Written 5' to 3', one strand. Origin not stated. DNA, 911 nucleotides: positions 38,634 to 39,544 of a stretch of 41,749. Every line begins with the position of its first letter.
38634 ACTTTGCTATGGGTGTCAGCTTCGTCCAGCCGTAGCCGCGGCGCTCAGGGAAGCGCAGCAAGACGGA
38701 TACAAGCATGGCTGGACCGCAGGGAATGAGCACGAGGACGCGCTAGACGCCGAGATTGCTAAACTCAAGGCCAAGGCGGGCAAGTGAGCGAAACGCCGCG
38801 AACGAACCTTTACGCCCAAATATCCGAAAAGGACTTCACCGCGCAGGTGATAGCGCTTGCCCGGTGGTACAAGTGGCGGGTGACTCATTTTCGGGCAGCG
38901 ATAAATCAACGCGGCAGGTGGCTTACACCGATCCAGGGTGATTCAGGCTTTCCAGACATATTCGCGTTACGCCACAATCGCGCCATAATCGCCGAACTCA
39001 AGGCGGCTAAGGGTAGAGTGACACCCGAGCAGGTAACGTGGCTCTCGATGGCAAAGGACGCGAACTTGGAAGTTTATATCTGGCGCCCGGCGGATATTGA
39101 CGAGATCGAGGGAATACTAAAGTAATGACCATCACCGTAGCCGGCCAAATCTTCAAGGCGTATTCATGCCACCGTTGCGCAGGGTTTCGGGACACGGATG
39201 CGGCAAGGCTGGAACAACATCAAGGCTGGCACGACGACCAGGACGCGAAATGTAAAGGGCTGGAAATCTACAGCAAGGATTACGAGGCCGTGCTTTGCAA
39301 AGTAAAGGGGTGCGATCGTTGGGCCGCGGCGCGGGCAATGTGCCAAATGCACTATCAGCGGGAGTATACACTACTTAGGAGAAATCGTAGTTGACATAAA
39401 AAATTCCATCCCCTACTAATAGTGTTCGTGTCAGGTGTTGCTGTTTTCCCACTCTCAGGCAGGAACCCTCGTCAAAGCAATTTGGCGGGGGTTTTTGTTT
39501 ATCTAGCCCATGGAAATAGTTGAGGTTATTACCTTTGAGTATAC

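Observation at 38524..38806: Second start-codon-anchored cassette: a 22-bp exact repeat brackets an 84-aa ORF in front of the VRR-NUC gene, and its left junction matches the portal cassette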

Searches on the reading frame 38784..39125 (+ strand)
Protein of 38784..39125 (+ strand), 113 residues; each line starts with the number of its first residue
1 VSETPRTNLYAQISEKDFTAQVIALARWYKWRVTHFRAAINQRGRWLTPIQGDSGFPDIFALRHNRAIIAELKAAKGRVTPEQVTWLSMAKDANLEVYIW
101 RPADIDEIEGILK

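Call 9: search_protein_families(library=pfam, proteins=[window:38784-39125:+], max_evalue=0.01)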
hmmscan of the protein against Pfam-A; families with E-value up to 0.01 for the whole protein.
window:38784-39125:+ (113 aa): 1 family
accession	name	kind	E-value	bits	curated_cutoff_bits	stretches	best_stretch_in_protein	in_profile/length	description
PF08774.17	VRR_NUC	-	5.7e-05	23.6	23.8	1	52-99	60-111/116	VRR-NUC domain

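Call 10: search_protein_families(library=phrogs, proteins=[window:38784-39125:+], max_evalue=0.01)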
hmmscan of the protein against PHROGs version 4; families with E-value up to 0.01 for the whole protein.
window:38784-39125:+ (113 aa): 3 families
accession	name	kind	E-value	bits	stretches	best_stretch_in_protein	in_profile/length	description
phrog_93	-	DNA, RNA and nucleotide metabolism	9.5e-11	42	1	12-112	351-438/613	endonuclease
phrog_5702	-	DNA, RNA and nucleotide metabolism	6.3e-07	30.3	1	54-101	5-54/70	Holliday junction resolvase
phrog_824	-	unknown function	8.1e-05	23.6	1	54-99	112-160/265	-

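Call 15: find_related_loci(query=window:38784-39125:+, collection=viral_contigs, flank=5000)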
Query window:38784-39125:+ (113 aa) in viral_contigs; peptide patterns used: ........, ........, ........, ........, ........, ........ (x = any residue, [..] = any of these).
7 stretches matched a pattern; 3 encode a relative of the query (tblastn E <= 1e-3); 3 distinct loci.
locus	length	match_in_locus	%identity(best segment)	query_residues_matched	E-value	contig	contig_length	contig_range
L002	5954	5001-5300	49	12-108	1e-27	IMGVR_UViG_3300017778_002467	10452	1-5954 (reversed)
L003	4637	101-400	48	12-108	3e-27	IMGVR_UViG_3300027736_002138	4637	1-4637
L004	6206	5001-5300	47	12-108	5e-27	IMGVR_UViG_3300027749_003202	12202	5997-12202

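Call 23: find_homologous_proteins(query=window:38784-39125:+, max_evalue=0.00001)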
Query window:38784-39125:+ (113 aa): 19 proteins with E <= 0.00001 among 19 candidates.
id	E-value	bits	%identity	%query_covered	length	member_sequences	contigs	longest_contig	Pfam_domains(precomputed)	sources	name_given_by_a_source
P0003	2.8e-70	251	100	100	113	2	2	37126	-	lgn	-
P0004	1.1e-43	165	68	96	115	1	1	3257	-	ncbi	-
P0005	3.6e-42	161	70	92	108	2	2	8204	-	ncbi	-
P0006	5.2e-42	160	68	93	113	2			PF08774.18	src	-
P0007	1.1e-41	159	67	94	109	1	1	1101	-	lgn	-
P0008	8.1e-41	156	69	92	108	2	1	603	-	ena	-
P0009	8.7e-41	156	65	100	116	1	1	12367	-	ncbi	-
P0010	8.8e-41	156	69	93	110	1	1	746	PF08774.18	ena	-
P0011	2.0e-40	155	68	92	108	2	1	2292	PF08774.18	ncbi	-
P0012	4.5e-40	154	64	94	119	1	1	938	PF08774.18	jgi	jgi:hypothetical protein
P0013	3.3e-39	151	67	92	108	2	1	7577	-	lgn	-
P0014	3.9e-39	151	66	92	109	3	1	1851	-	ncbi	-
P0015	1.4e-38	149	67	92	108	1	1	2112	-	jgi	-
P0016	3.5e-38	148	66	94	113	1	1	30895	PF08774.18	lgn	-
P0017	1.9e-36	142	66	93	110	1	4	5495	PF08774.18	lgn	-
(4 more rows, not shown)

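Call 25: find_encoding_contigs(protein=P0003, flank=5000, max_places=6)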
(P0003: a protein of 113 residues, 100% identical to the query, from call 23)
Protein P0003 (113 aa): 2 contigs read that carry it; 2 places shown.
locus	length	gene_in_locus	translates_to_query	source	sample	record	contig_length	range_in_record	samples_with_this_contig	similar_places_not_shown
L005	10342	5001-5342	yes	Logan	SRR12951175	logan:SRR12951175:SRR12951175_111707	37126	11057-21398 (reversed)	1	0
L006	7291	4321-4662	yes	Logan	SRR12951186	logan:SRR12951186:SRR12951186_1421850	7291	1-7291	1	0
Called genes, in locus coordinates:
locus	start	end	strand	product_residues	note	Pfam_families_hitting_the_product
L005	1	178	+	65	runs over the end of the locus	-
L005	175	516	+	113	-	-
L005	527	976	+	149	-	-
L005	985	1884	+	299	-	PF12705:PDDEXK_1 (faint)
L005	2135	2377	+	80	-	-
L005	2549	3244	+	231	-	-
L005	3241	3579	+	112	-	-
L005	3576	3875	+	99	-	-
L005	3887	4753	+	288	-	-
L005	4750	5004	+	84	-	-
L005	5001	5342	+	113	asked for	-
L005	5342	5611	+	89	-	-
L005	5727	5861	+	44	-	-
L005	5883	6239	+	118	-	-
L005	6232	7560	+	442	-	-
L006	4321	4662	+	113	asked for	-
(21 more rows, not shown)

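Call 32: find_encoding_contigs(protein=P0016, flank=4000, max_places=3)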
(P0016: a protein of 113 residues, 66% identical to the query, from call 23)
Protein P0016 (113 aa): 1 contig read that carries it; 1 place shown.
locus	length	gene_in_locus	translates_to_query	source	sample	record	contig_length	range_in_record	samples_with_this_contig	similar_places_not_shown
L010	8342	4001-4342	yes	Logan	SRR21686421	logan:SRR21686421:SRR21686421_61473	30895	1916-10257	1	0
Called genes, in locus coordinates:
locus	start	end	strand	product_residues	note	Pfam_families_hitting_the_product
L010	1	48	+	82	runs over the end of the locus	-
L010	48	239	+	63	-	-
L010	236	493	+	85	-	-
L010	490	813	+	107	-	-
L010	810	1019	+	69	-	-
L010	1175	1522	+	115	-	-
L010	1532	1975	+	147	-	-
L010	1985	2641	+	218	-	-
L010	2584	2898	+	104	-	-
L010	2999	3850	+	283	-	-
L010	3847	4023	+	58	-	-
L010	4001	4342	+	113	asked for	PF08774:VRR_NUC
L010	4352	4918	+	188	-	-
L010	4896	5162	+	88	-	-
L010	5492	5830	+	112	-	PF24729:Acb2_Tad1_hairpin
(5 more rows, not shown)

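Call 33: find_encoding_contigs(protein=P0009, flank=4000, max_places=3)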
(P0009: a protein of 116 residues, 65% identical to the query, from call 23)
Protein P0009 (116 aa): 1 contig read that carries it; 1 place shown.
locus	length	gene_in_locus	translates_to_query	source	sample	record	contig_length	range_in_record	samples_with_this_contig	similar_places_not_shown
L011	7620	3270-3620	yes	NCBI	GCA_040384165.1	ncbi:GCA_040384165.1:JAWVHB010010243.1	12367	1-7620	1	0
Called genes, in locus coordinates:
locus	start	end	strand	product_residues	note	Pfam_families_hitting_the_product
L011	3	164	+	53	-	?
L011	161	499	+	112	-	-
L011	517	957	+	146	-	-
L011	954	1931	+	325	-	-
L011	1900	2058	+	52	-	-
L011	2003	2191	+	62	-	PF12728:HTH_17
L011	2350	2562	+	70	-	-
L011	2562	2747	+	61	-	-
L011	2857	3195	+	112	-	-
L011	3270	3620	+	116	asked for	-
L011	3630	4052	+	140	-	-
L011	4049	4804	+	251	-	-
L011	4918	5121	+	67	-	-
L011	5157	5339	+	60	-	-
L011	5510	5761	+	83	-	-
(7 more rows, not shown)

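Call 34: find_encoding_contigs(protein=P0004, flank=4000, max_places=3)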
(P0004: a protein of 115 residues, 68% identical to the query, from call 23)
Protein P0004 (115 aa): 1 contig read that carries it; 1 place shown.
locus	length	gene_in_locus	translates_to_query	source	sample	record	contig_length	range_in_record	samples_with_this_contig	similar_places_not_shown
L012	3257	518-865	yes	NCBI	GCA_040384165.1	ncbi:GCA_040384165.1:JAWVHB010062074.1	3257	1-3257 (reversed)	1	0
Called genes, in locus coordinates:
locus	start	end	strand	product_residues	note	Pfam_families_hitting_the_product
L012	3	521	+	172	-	?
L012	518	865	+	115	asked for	-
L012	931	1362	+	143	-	-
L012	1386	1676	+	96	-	-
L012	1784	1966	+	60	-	-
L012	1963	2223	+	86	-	-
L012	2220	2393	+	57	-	-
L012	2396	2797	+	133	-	PF02945:Endonuclease_7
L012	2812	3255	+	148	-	?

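Call 43: find_related_loci(query=A1, collection=metagenome_contigs, flank=3000)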
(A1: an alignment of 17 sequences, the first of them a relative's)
Query A1 (113 aa) in metagenome_contigs; peptide patterns used: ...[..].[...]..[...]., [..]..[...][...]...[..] (x = any residue, [..] = any of these).
547 stretches matched a pattern; 360 encode a relative of the query (tblastn E <= 1e-3); the best 80 are kept; 80 distinct loci.
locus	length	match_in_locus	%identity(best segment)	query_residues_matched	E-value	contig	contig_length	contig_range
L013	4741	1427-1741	61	9-113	5e-41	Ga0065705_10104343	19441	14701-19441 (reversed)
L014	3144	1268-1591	58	7-113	2e-40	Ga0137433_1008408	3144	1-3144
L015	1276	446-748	64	12-113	7e-41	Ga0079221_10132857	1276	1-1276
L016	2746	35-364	56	1-113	1e-39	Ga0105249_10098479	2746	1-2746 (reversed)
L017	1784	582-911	56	1-113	8e-40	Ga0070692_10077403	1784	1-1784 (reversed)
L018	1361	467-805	57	1-112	8e-39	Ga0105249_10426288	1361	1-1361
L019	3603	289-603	56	10-113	3e-37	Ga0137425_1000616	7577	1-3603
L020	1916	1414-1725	56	12-113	6e-37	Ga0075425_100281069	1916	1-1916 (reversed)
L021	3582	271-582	55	12-113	2e-36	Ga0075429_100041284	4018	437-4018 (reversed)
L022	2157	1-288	58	18-113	2e-36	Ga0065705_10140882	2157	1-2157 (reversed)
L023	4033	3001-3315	56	10-113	5e-36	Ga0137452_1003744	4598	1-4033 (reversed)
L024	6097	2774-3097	52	6-113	5e-35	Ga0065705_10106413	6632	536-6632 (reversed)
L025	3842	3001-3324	52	6-113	5e-35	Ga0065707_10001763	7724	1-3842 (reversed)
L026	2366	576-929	54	1-113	3e-35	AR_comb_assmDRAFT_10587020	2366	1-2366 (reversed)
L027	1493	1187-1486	57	13-113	1e-34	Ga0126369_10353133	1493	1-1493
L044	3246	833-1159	48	6-113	8e-28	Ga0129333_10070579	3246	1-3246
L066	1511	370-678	48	12-113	5e-27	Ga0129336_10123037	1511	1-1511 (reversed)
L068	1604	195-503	47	12-113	7e-27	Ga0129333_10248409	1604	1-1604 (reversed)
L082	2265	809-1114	48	12-113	4e-26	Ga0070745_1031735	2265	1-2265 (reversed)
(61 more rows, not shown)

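Call 74: search_protein_families(library=ncbifam, proteins=[window:38784-39125:+], max_evalue=0.01)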
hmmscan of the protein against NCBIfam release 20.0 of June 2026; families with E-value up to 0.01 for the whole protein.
window:38784-39125:+ (113 aa): 0 families

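Call 88: search_protein_families(library=pfam, proteins=[L012:3-521:+], max_evalue=0.1)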
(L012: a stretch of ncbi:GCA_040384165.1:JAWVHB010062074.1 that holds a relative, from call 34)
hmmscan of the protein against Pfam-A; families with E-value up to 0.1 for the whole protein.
L012:3-521:+ (172 aa): 0 families

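Call 102: search_protein_families(library=pfam, proteins=[L068:700-1200:+, L066:917-1159:+, L082:1392-1556:+, L044:1398-1760:+, L044:1171-1401:+, L025:214-510:+, L025:715-1047:+, L025:488-718:+], max_evalue=0.01)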
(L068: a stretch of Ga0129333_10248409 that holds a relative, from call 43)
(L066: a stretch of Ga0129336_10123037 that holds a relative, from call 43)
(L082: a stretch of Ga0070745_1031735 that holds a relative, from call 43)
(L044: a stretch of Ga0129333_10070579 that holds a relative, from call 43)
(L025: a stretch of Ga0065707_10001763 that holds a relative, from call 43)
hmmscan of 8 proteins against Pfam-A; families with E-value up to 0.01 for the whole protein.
L068:700-1200:+ (166 aa): 0 families

L066:917-1159:+ (80 aa): 0 families

L082:1392-1556:+ (54 aa): 0 families

L044:1398-1760:+ (120 aa): 1 family
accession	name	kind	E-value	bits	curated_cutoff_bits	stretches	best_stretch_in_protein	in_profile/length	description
PF13730.12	HTH_36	-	7.2e-07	29.4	25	1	24-74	2-55/55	Helix-turn-helix domain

L044:1171-1401:+ (76 aa): 13 families
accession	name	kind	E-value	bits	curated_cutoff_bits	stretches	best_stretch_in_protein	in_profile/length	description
PF08614.16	ATG16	-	2e-05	25.3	33.7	1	8-67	100-159/200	Autophagy protein 16 (ATG16)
PF06156.18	YabA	-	0.0003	21.8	30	1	2-70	7-75/103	Initiation control protein YabA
PF06698.16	DUF1192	-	0.001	19.6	25.5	1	23-54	19-50/58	Protein of unknown function (DUF1192)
PF15796.10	KELK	-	0.002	19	27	1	11-54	36-79/80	KELK-motif containing domain of MRCK Ser/Thr protein kinase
PF11559.13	ADIP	-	0.0025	18.4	34.3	1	5-70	40-105/151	Afadin- and alpha -actinin-Binding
PF01166.23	TSC22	-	0.0027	18.3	30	1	24-48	21-45/57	TSC-22/dip/bun family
PF24627.1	PUMA_CC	-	0.0036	17.7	30.1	1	11-73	2-64/74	PUMA coiled-coil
PF19220.6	Rod_CreS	-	0.0037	16.8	100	1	4-73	28-97/359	Crescentin, rod domain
PF05911.16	FPP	-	0.0067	15.2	40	1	9-68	247-307/871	Filament-like plant protein, long coiled-coil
PF25450.1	Rab11-FIP3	-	0.0074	17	31.9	1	17-55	47-85/125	Rab11-FIP3-like domain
PF05557.18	MAD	-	0.0082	15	30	1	4-58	423-474/661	Mitotic checkpoint protein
PF15742.10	DUF4686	-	0.0085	15.6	31.3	1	6-46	340-380/384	Domain of unknown function (DUF4686)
PF06005.17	ZapB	-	0.0086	17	31.5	0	22-71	16-65/71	Cell division protein ZapB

L025:214-510:+ (98 aa): 0 families

L025:715-1047:+ (110 aa): 0 families

L025:488-718:+ (76 aa): 1 family
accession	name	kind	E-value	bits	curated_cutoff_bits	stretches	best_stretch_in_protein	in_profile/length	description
PF14354.12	Lar_restr_allev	-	0.0069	17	28.6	0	15-72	2-56/58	Restriction alleviation protein Lar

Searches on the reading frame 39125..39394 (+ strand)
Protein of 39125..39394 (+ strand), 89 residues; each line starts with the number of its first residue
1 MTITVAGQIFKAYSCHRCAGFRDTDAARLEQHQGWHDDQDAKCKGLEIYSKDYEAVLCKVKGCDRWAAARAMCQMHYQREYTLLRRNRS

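Call 9: search_protein_families(library=pfam, proteins=[window:39125-39394:+], max_evalue=0.01)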
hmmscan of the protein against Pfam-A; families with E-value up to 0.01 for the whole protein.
window:39125-39394:+ (89 aa): 0 families

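Call 10: search_protein_families(library=phrogs, proteins=[window:39125-39394:+], max_evalue=0.01)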
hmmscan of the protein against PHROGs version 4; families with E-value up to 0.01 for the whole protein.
window:39125-39394:+ (89 aa): 2 families
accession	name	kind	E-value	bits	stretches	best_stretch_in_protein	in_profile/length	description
phrog_5351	-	DNA, RNA and nucleotide metabolism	0.00015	23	1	56-80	7-31/171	HNH endonuclease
phrog_12258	-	DNA, RNA and nucleotide metabolism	0.005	18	1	54-85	89-120/123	HTH DNA binding protein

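Call 74: search_protein_families(library=ncbifam, proteins=[window:39125-39394:+], max_evalue=0.01)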
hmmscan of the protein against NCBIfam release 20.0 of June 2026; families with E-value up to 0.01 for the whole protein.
window:39125-39394:+ (89 aa): 0 families
